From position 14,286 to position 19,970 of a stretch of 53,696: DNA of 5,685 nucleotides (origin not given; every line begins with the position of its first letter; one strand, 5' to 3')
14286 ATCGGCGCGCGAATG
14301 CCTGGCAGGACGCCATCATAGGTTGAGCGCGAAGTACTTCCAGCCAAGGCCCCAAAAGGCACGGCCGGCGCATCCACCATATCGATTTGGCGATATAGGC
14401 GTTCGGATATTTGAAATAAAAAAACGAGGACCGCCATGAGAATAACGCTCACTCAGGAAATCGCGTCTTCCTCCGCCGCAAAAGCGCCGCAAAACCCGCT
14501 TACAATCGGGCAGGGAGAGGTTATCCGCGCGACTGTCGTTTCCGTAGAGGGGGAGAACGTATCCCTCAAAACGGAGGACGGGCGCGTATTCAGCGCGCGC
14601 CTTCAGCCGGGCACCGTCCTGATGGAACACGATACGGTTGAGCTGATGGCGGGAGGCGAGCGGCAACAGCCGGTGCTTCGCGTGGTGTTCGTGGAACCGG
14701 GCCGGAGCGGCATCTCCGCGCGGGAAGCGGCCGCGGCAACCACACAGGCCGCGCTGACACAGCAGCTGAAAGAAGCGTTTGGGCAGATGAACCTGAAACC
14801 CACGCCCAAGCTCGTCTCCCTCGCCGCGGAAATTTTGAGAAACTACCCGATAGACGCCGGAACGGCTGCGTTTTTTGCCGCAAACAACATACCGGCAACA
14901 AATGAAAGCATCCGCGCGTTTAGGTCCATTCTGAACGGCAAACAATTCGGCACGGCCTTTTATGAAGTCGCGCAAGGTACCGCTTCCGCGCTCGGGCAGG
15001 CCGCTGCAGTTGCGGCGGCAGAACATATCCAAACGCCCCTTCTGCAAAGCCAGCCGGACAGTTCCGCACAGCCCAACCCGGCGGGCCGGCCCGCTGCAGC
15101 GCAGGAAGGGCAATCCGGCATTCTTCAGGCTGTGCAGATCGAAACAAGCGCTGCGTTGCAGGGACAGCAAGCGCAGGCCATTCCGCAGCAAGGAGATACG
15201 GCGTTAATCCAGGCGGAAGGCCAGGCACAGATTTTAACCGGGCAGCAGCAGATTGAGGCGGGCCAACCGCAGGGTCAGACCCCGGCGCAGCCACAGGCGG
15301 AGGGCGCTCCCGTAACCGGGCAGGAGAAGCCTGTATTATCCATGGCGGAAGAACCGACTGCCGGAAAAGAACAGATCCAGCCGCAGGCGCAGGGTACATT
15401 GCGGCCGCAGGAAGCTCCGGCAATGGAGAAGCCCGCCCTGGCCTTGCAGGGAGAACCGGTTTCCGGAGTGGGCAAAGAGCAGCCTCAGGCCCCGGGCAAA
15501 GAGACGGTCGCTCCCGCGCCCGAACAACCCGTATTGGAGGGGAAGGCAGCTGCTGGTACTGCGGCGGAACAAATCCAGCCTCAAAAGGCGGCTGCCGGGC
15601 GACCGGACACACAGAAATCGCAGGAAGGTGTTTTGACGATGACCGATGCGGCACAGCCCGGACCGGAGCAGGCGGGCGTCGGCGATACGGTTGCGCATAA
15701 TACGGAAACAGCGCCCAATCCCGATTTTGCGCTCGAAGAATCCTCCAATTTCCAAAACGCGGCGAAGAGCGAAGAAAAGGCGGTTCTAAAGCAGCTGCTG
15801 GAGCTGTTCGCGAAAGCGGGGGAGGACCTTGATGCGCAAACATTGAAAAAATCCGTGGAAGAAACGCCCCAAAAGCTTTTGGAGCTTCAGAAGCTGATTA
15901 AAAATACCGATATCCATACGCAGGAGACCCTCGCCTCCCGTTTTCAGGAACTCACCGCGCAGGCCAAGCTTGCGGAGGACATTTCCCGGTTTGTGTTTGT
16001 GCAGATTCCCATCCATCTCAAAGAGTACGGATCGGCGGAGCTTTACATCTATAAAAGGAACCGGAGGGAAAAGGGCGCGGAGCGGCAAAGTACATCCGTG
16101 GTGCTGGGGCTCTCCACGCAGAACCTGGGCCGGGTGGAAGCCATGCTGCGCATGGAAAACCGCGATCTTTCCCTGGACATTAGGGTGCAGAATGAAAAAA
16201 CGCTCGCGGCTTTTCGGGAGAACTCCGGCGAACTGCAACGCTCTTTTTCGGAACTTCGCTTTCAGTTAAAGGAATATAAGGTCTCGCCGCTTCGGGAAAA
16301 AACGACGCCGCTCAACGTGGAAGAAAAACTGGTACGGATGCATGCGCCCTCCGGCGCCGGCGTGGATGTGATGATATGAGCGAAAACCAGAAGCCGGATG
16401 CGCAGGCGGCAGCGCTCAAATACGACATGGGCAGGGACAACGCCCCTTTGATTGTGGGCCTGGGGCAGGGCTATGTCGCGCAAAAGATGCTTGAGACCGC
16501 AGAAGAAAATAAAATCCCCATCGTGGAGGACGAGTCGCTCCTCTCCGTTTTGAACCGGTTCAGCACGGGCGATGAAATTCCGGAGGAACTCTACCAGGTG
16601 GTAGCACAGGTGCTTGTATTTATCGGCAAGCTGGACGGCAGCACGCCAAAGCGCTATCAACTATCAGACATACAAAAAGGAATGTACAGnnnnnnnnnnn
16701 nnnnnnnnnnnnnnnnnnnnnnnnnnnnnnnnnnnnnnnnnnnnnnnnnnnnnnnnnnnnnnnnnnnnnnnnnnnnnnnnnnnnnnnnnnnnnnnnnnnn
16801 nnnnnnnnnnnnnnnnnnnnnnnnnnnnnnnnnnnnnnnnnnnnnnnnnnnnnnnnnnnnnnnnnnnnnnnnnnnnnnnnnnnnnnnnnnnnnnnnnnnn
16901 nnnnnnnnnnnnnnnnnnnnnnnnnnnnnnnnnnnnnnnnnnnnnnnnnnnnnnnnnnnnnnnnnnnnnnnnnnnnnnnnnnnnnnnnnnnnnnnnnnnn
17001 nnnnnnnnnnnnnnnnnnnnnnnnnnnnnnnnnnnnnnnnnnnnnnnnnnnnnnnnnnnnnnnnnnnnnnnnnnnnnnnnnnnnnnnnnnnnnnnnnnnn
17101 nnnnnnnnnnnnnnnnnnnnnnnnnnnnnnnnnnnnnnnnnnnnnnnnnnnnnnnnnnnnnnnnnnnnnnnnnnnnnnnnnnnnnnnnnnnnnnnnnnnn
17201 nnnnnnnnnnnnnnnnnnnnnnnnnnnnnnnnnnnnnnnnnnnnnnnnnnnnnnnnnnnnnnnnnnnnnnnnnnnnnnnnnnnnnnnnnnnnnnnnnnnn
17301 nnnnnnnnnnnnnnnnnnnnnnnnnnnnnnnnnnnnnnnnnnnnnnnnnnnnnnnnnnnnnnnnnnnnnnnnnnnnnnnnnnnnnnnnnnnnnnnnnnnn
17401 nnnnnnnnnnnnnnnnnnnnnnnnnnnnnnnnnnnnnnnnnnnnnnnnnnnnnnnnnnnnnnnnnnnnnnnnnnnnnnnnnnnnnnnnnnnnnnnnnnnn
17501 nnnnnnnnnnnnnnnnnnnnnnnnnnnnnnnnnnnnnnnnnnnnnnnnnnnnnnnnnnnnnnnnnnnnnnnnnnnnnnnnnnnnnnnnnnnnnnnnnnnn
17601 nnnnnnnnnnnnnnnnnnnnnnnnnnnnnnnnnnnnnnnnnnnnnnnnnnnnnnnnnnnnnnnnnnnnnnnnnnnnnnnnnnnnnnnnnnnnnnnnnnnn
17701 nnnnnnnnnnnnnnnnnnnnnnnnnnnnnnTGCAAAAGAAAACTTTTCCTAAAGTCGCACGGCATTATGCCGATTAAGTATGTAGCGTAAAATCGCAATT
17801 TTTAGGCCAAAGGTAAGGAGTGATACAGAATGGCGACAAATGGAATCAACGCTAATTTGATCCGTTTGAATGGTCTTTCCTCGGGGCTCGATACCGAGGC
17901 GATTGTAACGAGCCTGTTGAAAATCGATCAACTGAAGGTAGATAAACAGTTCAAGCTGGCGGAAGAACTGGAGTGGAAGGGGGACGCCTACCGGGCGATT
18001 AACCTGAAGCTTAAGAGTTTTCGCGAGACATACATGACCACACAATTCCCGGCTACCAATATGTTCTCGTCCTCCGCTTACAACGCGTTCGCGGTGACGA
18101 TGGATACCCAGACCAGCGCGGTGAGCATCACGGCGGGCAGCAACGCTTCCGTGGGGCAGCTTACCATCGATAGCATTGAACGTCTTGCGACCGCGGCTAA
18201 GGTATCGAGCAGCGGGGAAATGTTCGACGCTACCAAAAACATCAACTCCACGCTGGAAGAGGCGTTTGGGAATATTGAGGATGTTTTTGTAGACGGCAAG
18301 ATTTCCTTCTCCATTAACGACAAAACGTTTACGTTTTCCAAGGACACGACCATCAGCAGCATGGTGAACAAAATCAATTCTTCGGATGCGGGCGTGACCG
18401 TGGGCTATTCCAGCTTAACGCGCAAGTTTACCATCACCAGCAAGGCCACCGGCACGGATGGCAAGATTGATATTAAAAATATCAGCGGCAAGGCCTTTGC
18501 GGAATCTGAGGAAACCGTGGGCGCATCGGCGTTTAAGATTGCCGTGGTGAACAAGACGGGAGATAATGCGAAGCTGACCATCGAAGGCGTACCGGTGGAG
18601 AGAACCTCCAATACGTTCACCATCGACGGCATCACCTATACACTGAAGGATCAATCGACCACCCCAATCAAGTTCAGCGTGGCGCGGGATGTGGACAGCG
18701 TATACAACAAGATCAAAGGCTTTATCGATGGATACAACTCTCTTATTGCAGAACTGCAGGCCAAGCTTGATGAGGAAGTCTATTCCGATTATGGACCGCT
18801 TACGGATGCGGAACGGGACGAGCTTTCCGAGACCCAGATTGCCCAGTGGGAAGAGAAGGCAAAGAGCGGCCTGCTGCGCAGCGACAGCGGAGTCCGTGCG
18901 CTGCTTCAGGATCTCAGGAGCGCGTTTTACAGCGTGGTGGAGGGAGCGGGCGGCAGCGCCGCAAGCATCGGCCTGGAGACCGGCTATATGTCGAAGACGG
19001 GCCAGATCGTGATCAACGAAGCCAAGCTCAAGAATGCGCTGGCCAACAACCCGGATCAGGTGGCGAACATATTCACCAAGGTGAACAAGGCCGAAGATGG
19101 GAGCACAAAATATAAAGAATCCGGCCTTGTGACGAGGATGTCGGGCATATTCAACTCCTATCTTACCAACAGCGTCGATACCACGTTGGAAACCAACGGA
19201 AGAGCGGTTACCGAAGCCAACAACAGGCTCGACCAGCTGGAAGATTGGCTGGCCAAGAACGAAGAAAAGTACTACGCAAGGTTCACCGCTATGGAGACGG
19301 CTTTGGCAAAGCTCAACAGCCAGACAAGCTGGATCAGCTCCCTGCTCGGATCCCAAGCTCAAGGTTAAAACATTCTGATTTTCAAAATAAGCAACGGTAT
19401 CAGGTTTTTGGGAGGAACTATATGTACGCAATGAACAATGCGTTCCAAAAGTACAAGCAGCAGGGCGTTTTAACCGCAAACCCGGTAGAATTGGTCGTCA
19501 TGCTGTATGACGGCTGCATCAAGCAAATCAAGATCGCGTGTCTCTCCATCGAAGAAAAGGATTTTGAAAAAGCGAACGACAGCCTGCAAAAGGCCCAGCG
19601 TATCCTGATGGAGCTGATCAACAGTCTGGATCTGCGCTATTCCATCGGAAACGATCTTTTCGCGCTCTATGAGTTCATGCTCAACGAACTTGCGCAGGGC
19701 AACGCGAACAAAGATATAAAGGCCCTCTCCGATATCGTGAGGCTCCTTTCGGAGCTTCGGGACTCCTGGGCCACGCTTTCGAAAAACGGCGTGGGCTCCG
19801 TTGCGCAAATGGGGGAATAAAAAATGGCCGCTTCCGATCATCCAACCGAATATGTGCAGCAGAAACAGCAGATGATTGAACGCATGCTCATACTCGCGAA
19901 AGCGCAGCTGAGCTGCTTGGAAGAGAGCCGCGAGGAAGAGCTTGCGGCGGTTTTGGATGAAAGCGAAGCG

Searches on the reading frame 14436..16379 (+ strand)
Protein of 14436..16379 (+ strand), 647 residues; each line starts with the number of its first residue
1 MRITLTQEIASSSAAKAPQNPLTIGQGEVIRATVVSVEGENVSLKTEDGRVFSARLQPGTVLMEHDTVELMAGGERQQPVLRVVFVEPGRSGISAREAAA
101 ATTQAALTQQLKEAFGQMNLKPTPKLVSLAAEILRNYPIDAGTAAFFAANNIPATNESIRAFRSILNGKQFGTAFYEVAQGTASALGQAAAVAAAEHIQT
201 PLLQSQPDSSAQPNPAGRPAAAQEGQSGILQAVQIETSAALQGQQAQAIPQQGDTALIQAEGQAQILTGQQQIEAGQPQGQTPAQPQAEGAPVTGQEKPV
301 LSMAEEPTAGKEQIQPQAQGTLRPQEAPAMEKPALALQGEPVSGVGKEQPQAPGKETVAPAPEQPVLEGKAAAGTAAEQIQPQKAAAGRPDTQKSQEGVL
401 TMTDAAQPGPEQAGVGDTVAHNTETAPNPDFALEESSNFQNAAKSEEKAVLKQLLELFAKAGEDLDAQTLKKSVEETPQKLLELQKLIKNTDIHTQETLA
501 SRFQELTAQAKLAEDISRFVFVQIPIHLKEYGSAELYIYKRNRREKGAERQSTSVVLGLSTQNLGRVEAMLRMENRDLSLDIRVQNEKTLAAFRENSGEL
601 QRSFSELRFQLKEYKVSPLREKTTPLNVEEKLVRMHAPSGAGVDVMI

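Call 64: search_protein_families(library=pfam, proteins=[window:14436-16379:+], max_evalue=0.0001)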
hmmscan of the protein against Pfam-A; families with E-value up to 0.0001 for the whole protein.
window:14436-16379:+ (647 aa): 1 family
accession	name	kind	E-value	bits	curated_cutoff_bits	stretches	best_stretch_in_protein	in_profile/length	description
PF02120.21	Flg_hook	-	4.9e-11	42.8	29.8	1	546-618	6-78/85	Flagellar hook-length control protein FliK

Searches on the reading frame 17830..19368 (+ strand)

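Call 64: search_protein_families(library=pfam, proteins=[window:17830-19368:+], max_evalue=0.0001)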
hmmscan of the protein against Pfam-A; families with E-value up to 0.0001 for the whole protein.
window:17830-19368:+ (512 aa): 2 families
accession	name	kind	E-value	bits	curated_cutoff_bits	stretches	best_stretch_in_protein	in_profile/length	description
PF07195.17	FliD_C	-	4.7e-49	167.4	25.4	1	244-497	1-236/236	Flagellar hook-associated protein 2 C-terminus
PF02465.23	FliD_N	-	5.5e-16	59.4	24.8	1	18-123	1-97/97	Flagellar hook-associated protein 2 N-terminus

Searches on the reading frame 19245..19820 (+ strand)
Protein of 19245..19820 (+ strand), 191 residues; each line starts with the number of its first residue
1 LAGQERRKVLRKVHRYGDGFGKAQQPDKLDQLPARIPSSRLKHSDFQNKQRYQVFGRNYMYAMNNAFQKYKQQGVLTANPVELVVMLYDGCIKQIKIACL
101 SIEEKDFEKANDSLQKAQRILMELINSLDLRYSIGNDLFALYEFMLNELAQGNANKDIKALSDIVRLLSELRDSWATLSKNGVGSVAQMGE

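Call 64: search_protein_families(library=pfam, proteins=[window:19245-19820:+], max_evalue=0.0001)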
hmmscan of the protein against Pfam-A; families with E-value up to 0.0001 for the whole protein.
window:19245-19820:+ (191 aa): 1 family
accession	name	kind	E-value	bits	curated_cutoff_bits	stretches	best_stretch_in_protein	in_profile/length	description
PF02561.19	FliS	-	5.6e-35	120.5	26.7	1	68-177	2-113/115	Flagellar protein FliS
